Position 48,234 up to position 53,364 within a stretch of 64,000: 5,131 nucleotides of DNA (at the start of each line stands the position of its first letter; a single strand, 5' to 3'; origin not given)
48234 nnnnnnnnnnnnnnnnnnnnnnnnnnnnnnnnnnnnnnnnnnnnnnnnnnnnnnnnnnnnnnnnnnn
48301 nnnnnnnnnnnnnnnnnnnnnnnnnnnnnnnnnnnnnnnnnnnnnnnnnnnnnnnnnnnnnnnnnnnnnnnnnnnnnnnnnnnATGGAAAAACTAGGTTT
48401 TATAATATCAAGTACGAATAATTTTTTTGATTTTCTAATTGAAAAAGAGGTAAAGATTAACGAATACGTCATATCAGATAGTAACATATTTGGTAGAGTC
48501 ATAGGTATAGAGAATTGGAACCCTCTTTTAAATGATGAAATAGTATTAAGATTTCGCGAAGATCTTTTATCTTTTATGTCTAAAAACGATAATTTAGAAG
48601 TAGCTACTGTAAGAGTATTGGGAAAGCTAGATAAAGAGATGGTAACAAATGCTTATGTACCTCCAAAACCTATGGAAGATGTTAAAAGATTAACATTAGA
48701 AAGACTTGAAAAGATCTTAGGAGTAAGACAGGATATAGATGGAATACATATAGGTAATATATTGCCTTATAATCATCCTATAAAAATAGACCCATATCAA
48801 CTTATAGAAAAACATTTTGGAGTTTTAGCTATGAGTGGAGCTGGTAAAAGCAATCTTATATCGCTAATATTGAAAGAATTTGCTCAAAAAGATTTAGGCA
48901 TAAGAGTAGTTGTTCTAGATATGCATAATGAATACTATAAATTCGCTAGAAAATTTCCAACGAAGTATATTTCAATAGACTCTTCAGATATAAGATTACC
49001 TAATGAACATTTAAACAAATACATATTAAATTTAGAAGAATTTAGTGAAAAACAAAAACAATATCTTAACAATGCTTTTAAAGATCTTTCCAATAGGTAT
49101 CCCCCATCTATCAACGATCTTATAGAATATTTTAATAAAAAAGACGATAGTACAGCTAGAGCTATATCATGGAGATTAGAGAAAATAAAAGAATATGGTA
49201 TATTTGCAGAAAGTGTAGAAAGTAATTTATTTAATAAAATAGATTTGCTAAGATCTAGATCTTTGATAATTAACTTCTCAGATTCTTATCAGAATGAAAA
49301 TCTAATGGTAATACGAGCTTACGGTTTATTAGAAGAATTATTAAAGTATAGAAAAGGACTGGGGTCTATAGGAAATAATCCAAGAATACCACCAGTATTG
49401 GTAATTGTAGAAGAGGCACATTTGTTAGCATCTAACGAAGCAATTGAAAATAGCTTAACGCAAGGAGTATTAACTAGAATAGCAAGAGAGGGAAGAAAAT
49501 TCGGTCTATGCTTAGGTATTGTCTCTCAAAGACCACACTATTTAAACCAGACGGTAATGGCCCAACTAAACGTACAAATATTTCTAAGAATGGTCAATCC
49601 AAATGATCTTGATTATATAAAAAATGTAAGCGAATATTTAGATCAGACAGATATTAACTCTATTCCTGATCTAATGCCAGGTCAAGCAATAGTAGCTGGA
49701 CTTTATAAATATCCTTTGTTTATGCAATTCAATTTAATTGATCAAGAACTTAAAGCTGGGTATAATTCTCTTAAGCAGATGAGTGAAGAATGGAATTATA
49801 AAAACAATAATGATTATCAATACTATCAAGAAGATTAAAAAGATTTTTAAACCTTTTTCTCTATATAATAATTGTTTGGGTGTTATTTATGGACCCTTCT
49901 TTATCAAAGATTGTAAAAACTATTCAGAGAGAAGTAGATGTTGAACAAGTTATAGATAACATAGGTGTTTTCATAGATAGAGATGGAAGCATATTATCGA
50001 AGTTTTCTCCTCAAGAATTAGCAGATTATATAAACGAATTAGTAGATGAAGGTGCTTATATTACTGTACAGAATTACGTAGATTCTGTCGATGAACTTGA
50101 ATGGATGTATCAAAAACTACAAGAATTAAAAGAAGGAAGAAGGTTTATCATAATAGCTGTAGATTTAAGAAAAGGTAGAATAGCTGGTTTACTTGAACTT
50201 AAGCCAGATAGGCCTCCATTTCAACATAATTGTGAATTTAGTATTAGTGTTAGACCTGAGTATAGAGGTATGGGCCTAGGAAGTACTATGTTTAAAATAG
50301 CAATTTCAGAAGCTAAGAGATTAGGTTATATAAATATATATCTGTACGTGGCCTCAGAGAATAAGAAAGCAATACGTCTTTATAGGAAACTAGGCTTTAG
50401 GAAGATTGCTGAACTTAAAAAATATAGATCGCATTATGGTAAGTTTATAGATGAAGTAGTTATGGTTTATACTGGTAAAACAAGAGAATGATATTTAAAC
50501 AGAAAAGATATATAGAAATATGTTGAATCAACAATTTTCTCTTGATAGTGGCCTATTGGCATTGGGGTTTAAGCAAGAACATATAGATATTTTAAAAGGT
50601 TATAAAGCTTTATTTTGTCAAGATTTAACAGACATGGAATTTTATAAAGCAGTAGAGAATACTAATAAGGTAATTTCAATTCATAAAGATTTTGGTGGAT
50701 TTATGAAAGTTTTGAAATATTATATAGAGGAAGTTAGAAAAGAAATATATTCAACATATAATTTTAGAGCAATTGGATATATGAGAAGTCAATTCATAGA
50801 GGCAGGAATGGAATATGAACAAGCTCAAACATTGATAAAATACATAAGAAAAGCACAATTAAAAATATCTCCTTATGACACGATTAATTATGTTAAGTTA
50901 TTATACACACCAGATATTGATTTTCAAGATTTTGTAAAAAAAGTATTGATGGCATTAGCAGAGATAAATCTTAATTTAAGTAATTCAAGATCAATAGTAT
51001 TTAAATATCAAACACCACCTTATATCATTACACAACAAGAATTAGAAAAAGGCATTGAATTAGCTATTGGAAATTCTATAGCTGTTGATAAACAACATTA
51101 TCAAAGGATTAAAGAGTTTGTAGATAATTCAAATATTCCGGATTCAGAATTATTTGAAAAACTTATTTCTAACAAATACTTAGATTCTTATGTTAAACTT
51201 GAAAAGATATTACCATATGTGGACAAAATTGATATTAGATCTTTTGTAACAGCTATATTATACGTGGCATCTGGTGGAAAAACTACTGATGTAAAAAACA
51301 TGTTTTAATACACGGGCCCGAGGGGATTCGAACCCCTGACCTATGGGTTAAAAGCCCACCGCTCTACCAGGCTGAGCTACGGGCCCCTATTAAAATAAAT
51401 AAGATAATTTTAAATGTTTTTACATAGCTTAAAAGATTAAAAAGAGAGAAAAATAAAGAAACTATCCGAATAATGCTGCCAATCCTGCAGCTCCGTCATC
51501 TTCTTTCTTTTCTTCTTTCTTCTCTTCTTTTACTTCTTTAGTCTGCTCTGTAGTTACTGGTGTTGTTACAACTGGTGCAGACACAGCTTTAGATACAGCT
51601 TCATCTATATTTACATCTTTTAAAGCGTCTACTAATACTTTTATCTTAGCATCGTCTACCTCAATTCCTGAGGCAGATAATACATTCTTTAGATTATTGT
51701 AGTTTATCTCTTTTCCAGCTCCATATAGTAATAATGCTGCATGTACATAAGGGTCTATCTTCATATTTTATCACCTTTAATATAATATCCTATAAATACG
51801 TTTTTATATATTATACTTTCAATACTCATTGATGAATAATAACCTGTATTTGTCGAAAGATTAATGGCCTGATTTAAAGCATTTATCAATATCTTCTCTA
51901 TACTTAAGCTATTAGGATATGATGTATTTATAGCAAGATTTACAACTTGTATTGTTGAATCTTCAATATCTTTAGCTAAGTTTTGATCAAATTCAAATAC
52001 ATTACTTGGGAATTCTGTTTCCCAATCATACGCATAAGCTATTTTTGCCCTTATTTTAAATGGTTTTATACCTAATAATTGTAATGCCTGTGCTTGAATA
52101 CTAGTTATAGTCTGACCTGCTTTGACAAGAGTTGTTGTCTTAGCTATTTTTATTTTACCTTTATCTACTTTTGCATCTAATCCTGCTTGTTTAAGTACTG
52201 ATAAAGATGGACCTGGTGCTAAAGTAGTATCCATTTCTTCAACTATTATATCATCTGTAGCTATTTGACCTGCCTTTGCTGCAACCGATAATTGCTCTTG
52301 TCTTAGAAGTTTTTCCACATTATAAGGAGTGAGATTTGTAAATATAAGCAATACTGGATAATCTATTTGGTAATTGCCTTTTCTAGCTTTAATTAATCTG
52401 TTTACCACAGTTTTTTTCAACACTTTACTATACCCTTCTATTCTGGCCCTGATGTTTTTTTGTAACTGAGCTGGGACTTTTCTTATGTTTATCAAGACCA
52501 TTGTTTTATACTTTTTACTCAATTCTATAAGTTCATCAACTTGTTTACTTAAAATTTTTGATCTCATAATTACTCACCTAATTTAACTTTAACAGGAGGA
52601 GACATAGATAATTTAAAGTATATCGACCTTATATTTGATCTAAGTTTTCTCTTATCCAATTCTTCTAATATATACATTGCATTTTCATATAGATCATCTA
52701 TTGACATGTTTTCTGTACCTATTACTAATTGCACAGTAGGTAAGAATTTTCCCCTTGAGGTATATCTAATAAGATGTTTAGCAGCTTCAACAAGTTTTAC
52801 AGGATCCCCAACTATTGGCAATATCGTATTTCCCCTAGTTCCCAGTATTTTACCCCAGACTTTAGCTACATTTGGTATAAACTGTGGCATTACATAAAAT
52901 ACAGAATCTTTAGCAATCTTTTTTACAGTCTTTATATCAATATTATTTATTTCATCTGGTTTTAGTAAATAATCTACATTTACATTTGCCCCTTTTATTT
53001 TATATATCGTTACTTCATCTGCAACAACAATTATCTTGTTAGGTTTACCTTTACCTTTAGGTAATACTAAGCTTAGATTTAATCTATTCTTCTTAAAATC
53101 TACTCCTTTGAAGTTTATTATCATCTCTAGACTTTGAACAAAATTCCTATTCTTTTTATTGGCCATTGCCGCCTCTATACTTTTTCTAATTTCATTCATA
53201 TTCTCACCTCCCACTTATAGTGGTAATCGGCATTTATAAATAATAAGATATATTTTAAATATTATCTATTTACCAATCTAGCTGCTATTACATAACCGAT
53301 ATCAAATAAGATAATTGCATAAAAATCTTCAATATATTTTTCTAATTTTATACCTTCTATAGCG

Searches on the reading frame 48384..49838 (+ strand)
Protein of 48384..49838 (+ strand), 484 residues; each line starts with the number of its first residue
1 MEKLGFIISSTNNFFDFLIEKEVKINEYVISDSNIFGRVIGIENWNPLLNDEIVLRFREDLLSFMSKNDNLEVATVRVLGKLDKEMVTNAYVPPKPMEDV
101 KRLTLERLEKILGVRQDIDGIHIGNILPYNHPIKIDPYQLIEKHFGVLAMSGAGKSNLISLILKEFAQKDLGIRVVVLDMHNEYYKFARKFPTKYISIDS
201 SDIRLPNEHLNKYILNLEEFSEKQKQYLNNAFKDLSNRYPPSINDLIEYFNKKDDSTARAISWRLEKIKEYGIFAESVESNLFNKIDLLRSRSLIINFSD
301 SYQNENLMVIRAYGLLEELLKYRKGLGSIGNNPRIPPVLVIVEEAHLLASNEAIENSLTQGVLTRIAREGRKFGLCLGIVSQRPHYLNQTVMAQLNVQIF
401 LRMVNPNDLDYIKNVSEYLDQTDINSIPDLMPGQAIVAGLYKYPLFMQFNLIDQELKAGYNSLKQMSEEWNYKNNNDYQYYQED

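Call 26: search_protein_families(library=pfam, proteins=[window:48384-49838:+])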
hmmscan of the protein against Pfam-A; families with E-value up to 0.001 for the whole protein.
window:48384-49838:+ (484 aa): 2 families
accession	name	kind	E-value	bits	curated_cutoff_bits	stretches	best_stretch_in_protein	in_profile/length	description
PF01935.23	DUF87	-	4.8e-27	95.9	23.2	1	121-310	1-213/220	Helicase HerA, central domain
PF12846.13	AAA_10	-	0.00047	19.7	27.5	0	150-265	29-164/362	AAA-like domain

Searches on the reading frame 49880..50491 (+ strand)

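Call 26: search_protein_families(library=pfam, proteins=[window:49880-50491:+])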
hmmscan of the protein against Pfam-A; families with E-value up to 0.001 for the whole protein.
window:49880-50491:+ (203 aa): 6 families
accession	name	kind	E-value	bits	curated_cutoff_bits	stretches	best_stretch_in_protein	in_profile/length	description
PF00583.31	Acetyltransf_1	-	3.8e-18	66.3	20.7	1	76-173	21-116/116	Acetyltransferase (GNAT) family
PF13508.13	Acetyltransf_7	-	2.6e-12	47.4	27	1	88-174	4-83/84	Acetyltransferase (GNAT) domain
PF13302.13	Acetyltransf_3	-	4.5e-11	44.1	25.4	1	38-174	3-138/138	Acetyltransferase (GNAT) domain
PF08445.16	FR47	-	1.5e-09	38.2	22.1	1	121-178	26-82/86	FR47-like protein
PF13673.13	Acetyltransf_10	-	4.2e-09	36.9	23.6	1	76-178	22-112/128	Acetyltransferase (GNAT) domain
PF13420.13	Acetyltransf_4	-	8.4e-09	36.1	24.3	1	67-194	28-155/155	Acetyltransferase (GNAT) domain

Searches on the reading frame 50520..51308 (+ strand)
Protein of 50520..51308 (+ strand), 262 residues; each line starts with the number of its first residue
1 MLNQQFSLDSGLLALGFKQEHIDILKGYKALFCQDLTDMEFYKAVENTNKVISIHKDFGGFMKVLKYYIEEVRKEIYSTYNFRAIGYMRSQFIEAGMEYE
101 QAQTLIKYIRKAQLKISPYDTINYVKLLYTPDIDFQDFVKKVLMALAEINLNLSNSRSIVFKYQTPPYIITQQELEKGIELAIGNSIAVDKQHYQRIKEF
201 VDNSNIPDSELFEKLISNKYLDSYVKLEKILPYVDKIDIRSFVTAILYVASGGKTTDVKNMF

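Call 26: search_protein_families(library=pfam, proteins=[window:50520-51308:+])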
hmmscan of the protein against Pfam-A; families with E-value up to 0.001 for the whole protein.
window:50520-51308:+ (262 aa): 0 families

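Call 59: search_protein_families(library=pfam, max_evalue=1, proteins=[window:50520-51308:+])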
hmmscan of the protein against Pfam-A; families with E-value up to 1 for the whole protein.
window:50520-51308:+ (262 aa): 1 family
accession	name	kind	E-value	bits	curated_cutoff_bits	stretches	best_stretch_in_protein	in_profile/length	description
PF03648.19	Glyco_hydro_67N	-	0.078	13.7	24.3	1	156-193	21-58/120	Glycosyl hydrolase family 67 N-terminus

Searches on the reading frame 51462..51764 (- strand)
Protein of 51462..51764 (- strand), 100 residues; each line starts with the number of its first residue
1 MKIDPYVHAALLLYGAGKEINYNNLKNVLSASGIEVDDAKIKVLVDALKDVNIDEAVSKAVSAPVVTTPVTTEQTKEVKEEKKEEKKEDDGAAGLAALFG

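Call 26: search_protein_families(library=pfam, proteins=[window:51462-51764:-])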
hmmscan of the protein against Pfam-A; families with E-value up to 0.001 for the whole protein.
window:51462-51764:- (100 aa): 1 family
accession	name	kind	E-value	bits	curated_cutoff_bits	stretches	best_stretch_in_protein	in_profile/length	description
PF00428.24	Ribosomal_60s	-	1.2e-11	45.4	28.1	1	19-99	1-88/88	60s Acidic ribosomal protein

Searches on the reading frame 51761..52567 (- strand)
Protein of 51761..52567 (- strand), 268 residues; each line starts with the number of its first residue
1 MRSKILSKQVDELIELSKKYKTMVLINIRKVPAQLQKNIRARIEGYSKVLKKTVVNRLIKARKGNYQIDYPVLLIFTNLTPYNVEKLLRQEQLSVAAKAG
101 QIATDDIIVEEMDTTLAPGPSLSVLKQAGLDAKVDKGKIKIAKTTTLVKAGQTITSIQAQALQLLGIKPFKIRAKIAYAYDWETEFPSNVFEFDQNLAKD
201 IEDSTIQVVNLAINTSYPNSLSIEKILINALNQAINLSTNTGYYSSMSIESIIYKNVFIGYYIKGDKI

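Call 26: search_protein_families(library=pfam, proteins=[window:51761-52567:-])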
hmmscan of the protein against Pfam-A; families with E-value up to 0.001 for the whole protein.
window:51761-52567:- (268 aa): 2 families
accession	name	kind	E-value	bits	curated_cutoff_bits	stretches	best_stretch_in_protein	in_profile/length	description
PF17777.6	RL10P_insert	-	1.9e-18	66.6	29.1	1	97-167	1-71/71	Insertion domain in 60S ribosomal protein L10P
PF00466.25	Ribosomal_L10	-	1e-06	29.2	22.8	1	8-90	8-97/100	Ribosomal protein L10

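Call 46: find_related_loci(query=window:51761-52567:-, collection=metagenome_contigs, flank=10000)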
Query window:51761-52567:- (268 aa) in metagenome_contigs; peptide patterns used: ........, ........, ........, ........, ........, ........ (x = any residue, [..] = any of these).
159 stretches matched a pattern, but none encodes a relative of the query by tblastn (E <= 1e-3).
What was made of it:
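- Tried and rejected: The scan with ribosomal protein L10 found nothing (call 46).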

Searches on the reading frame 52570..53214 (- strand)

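Call 26: search_protein_families(library=pfam, proteins=[window:52570-53214:-])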
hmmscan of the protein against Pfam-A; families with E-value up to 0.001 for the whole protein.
window:52570-53214:- (214 aa): 1 family
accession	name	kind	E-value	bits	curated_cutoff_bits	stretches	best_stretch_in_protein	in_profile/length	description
PF00687.26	Ribosomal_L1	-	8.7e-22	78.1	32.2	1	20-206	4-198/198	Ribosomal protein L1p/L10e family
